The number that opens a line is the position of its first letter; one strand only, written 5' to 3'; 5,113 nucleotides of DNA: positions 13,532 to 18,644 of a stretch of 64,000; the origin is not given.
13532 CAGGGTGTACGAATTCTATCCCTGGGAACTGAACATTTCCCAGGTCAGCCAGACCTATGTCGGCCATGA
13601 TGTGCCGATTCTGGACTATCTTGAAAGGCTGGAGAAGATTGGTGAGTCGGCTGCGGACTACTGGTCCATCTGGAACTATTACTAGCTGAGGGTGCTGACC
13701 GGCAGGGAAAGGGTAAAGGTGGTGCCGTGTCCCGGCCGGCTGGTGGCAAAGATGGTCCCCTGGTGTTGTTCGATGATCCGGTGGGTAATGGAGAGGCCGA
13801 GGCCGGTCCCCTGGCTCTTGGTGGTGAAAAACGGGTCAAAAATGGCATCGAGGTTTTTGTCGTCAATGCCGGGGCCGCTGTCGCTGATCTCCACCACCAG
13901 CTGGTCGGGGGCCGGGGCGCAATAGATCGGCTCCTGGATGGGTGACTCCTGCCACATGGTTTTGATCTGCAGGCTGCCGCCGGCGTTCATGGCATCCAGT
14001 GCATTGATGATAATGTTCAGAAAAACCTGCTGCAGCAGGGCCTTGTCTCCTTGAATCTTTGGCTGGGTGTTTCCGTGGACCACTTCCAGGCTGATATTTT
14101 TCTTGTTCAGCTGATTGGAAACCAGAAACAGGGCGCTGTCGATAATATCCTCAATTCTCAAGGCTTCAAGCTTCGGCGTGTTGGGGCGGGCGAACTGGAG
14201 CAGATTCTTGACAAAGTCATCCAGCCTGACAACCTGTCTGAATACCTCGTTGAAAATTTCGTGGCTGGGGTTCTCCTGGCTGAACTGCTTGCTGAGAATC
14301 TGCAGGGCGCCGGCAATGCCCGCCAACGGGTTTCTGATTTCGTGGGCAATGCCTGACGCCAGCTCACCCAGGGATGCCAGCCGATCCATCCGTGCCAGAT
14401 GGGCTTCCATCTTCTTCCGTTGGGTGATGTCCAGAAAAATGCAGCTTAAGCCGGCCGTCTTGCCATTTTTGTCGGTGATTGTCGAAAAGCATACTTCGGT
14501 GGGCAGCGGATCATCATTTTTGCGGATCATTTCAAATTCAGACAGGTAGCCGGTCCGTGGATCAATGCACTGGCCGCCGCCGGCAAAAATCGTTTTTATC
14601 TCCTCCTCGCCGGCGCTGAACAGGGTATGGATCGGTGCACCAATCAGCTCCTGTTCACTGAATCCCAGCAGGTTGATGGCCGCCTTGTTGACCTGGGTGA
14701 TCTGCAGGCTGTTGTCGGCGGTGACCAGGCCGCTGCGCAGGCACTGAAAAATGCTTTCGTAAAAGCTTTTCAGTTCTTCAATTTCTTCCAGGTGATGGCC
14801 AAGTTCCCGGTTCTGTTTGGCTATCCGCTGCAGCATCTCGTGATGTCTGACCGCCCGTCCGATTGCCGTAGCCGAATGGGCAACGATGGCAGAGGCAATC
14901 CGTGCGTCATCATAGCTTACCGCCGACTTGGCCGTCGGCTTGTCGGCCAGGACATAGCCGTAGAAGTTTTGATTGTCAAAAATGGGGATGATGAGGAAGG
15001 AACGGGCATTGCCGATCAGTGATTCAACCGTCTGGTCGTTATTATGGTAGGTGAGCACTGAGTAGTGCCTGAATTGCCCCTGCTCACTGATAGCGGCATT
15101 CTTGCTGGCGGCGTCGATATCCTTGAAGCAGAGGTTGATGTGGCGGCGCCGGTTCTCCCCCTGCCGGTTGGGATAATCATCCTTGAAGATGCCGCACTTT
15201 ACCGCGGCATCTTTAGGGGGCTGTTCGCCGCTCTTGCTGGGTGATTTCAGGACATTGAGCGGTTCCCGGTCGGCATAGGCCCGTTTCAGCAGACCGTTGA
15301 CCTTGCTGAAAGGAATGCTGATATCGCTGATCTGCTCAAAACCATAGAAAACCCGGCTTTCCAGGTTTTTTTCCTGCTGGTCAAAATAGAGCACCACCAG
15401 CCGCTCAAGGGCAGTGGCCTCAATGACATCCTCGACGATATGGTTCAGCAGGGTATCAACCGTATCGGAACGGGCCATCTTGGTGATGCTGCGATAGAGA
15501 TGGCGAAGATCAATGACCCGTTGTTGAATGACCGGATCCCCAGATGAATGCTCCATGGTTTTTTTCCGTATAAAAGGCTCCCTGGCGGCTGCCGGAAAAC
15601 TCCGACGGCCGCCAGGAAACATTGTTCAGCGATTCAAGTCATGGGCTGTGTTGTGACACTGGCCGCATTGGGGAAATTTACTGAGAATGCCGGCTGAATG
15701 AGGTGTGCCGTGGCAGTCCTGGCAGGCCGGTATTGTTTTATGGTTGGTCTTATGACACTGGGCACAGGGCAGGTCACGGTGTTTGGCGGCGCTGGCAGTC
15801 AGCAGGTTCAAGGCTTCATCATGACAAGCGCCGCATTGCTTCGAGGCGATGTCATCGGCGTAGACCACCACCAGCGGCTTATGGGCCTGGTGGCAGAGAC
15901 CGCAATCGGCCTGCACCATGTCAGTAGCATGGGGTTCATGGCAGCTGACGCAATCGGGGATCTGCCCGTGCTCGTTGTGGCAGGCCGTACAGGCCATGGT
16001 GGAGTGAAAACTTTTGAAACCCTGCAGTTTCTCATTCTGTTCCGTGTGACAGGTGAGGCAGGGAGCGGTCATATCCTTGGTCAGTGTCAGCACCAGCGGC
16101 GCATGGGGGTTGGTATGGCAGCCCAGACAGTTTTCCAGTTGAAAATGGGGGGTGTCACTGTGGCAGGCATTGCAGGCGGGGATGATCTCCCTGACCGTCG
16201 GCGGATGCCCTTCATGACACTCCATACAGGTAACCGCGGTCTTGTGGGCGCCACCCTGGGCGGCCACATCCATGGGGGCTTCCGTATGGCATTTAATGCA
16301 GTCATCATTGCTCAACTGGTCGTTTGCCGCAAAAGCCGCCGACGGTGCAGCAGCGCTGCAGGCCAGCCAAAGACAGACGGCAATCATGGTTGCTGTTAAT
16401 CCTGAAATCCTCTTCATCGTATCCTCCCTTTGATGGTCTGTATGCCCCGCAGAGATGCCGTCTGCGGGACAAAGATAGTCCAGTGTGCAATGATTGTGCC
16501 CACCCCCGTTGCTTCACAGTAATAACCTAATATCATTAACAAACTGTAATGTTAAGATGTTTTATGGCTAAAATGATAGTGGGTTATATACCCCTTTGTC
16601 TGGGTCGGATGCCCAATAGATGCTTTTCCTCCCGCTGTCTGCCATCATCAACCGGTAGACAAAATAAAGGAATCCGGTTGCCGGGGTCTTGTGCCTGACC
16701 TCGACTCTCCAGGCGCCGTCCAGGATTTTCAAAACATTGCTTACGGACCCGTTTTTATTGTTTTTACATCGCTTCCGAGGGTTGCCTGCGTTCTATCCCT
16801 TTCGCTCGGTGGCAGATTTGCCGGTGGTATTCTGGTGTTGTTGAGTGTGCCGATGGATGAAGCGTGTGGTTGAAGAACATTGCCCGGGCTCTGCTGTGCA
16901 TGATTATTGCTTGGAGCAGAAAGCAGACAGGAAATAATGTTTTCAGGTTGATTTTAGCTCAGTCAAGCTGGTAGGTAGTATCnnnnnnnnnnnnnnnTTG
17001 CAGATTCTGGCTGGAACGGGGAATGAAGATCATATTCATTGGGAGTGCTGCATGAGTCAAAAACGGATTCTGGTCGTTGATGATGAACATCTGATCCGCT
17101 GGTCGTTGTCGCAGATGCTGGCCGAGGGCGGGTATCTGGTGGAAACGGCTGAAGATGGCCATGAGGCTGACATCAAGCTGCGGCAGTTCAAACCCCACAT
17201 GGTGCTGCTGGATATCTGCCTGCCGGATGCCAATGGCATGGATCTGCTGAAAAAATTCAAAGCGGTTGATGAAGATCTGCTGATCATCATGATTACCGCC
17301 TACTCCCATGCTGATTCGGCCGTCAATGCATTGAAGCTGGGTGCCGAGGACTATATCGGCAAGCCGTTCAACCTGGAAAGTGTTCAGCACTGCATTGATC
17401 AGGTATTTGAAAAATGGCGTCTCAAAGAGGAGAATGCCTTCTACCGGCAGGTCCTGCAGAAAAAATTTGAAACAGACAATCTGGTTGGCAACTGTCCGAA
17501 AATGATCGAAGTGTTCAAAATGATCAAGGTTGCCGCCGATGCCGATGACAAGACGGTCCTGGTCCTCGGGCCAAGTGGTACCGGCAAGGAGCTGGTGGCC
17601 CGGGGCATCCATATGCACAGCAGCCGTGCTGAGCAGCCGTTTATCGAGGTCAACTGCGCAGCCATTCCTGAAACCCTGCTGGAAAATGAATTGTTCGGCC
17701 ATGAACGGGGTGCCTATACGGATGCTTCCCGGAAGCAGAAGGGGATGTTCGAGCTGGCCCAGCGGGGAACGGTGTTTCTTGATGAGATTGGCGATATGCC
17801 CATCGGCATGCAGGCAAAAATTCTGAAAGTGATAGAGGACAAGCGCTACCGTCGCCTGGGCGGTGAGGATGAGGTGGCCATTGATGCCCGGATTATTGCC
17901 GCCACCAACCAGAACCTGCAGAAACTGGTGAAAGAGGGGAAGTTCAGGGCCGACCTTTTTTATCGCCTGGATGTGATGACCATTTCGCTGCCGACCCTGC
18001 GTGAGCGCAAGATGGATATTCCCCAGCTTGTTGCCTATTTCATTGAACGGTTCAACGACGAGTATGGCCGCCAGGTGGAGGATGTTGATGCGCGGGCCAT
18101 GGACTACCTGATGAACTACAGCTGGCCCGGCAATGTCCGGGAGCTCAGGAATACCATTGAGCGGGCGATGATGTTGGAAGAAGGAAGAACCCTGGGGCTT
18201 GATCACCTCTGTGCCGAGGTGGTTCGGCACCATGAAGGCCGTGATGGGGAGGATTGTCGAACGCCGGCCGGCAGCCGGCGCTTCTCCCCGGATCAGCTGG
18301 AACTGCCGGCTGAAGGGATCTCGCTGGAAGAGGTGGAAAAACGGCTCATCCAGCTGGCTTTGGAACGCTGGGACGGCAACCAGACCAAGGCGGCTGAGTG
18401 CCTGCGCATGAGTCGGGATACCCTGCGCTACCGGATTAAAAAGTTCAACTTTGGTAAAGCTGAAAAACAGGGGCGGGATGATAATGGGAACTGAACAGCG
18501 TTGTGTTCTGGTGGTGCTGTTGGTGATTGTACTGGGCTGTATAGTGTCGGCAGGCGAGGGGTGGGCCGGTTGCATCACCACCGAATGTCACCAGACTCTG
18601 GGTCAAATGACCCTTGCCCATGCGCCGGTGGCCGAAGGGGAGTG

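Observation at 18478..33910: Atypical multiheme-cytochrome / NHL-propeller / beta-barrel island: candidate new extracellular electron transfer conduit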

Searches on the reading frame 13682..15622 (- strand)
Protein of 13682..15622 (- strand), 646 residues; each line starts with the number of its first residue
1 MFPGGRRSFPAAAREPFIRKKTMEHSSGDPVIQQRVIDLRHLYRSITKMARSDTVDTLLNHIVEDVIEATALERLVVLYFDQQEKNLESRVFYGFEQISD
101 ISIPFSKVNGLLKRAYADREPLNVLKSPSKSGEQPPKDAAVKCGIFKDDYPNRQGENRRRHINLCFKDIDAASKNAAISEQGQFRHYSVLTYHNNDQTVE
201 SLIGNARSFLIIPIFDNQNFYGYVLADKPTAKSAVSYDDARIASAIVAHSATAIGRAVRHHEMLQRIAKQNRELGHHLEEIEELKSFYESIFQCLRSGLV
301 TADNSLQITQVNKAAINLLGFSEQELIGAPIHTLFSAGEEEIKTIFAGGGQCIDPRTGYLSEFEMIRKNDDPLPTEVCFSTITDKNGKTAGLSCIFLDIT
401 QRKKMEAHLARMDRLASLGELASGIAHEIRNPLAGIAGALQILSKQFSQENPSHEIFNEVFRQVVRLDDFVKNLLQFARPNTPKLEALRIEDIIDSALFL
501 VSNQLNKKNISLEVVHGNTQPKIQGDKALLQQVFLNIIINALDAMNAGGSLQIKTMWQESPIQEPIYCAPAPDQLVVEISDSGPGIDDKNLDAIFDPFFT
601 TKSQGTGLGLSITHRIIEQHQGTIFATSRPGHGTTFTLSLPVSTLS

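Call 52: search_protein_families(library=pfam, proteins=[window:13682-15622:-], max_evalue=0.01)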
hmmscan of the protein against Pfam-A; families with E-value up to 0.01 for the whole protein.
window:13682-15622:- (646 aa): 8 families
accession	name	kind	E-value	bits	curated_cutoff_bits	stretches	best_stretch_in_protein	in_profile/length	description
PF02518.31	HATPase_c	-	3.4e-26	92.3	26.4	1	525-643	1-110/111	Histidine kinase-, DNA gyrase B-, and HSP90-like ATPase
PF13426.13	PAS_9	-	9.5e-16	58.4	27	1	299-401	4-103/103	PAS domain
PF00512.31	HisKA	-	1.8e-14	54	26.9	1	418-481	2-64/66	His Kinase A (phospho-acceptor) domain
PF00989.32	PAS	-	3.3e-08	34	22.6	1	287-399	2-113/113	PAS fold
PF08448.16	PAS_4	-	1.3e-05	25.9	23.1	1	297-403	6-109/110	PAS fold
PF13188.13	PAS_8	-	2e-05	24.8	21.8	1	287-336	2-48/65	PAS domain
PF01590.32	GAF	-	0.0026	18.7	22.4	0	206-254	87-133/133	GAF domain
PF13581.12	HATPase_c_2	-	0.0089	16.5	27.4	0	563-620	59-112/127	Histidine kinase-like ATPase domain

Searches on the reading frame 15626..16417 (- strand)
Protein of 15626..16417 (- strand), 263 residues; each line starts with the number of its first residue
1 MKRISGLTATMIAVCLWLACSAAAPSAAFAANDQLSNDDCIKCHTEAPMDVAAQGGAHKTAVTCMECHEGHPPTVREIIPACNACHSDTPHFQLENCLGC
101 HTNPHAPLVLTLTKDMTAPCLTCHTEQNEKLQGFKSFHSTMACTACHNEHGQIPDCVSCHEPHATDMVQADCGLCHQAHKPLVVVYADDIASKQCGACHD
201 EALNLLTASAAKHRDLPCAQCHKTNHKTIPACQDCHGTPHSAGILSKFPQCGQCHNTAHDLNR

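Call 52: search_protein_families(library=pfam, proteins=[window:15626-16417:-], max_evalue=0.01)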
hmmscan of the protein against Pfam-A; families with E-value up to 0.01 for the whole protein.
window:15626-16417:- (263 aa): 6 families
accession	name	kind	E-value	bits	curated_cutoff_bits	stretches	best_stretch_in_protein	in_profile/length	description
PF14537.11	Cytochrom_c3_2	-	7.3e-13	49.2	25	2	25-87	14-79/79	Cytochrome c3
PF14522.11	Cytochrome_C7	-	7.1e-11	42.2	24.8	0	33-102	7-67/67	Cytochrome c7 and related cytochrome c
PF02085.21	Cytochrom_CIII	-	1.7e-05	25.5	22.9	0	211-256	26-83/101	Class III cytochrome C family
PF09699.15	Paired_CXXCH_1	-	0.00019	21.5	20.6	0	96-128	8-40/41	Doubled CXXCH motif (Paired_CXXCH_1)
PF22113.1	Mtrc-MtrF_II-IV_dom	-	0.0015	18.5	30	0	35-70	4-37/176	Outer membrane cytochrome MtrC/MtrF-like, domains II/IV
PF12511.13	DUF3716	-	0.0059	16.9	22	1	141-179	13-51/59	Protein of unknown function (DUF3716)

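Call 77: search_protein_families(library=ncbifam, proteins=[window:15626-16417:-], max_evalue=0.01)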
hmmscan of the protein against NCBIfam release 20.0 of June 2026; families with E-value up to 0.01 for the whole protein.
window:15626-16417:- (263 aa): 6 families
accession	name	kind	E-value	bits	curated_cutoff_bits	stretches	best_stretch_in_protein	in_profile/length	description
TIGR03508.1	decahem_SO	subfamily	1.5e-08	34.4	192.2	1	32-260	29-253/258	DmsE family decaheme c-type cytochrome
NF047727.1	4hemeCytCCctA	equivalog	1.1e-06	28.7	180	1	27-89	47-107/109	tetraheme c-type cytochrome CctA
NF045722.1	c3_cytochr_TmcA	equivalog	0.0001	22.2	114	0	93-161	56-125/125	acidic tetraheme cytochrome c3 TmcA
NF045713.1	CxxCH_16_HmcA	equivalog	0.00027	19.7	400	1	118-182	319-392/541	sulfate respiration complex hexadecaheme cytochrome HmcA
TIGR01905.1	paired_CXXCH_1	subfamily_domain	0.0049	16.8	25.2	1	95-128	7-40/41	doubled CXXCH domain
NF043011.1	CytC7_Geobact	equivalog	0.0054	17.2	120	0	114-160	41-88/89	cytochrome c7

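Call 107: search_solved_structures(query=window:15626-16417:-, max_evalue=0.01)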
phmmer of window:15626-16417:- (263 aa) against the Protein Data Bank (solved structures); distinct sequences matched with E-value up to 0.01: 0.

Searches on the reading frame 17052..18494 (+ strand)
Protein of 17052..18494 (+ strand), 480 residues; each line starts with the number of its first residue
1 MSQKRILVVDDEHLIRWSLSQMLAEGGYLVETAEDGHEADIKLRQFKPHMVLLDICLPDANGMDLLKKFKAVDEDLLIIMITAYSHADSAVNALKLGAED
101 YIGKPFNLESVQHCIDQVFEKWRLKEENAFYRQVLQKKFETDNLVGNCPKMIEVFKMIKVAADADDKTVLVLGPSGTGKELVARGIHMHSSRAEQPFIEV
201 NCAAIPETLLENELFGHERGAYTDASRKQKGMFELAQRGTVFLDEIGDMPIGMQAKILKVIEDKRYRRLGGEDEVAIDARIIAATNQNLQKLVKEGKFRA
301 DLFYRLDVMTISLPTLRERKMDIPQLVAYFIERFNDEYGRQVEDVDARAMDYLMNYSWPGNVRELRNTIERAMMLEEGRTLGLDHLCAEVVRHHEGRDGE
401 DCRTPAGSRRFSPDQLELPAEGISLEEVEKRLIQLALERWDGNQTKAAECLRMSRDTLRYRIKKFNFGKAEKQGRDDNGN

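Call 52: search_protein_families(library=pfam, proteins=[window:17052-18494:+], max_evalue=0.01)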
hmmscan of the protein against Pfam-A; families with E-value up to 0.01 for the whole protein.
window:17052-18494:+ (480 aa): 12 families
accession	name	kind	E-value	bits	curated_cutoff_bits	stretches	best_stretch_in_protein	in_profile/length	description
PF00158.32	Sigma54_activat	-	6.5e-67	224.8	20.2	1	144-311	1-167/168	Sigma-54 interaction domain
PF25601.1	AAA_lid_14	-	4.4e-28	97.4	27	1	317-396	1-80/87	AAA+ ATPase lid domain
PF00072.30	Response_reg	-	1.5e-26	93.2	30.2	1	6-113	1-108/111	Response regulator receiver domain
PF14532.12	Sigma54_activ_2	-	1.4e-17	64.6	25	1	145-316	1-138/138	Sigma-54 interaction domain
PF02954.25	HTH_8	-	4.9e-15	55.4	22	1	424-465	1-42/42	Bacterial regulatory protein, Fis family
PF07728.20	AAA_5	-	1.6e-06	28.6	22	1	169-289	2-125/139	AAA domain (dynein-related subfamily)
PF07724.20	AAA_2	-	3.3e-06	27.7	27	1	168-296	5-134/166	AAA domain (Cdc48 subfamily)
PF00004.35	AAA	-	1.1e-05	26.4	21.2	1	169-293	1-115/131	ATPase family associated with various cellular activities (AAA)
PF13556.12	HTH_30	-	0.00052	20.2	27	1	441-465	12-36/59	PucR C-terminal helix-turn-helix domain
PF01078.27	Mg_chelatase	-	0.00085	19.2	20.3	0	157-267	14-136/207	Magnesium chelatase, subunit ChlI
PF20030.5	bpMoxR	-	0.0018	17.8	27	1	153-287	19-146/205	MoxR domain in the MoxR-vWA-beta-propeller ternary systems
PF06367.22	Drf_FH3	-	0.0044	17.3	27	1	65-156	77-167/193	Diaphanous FH3 Domain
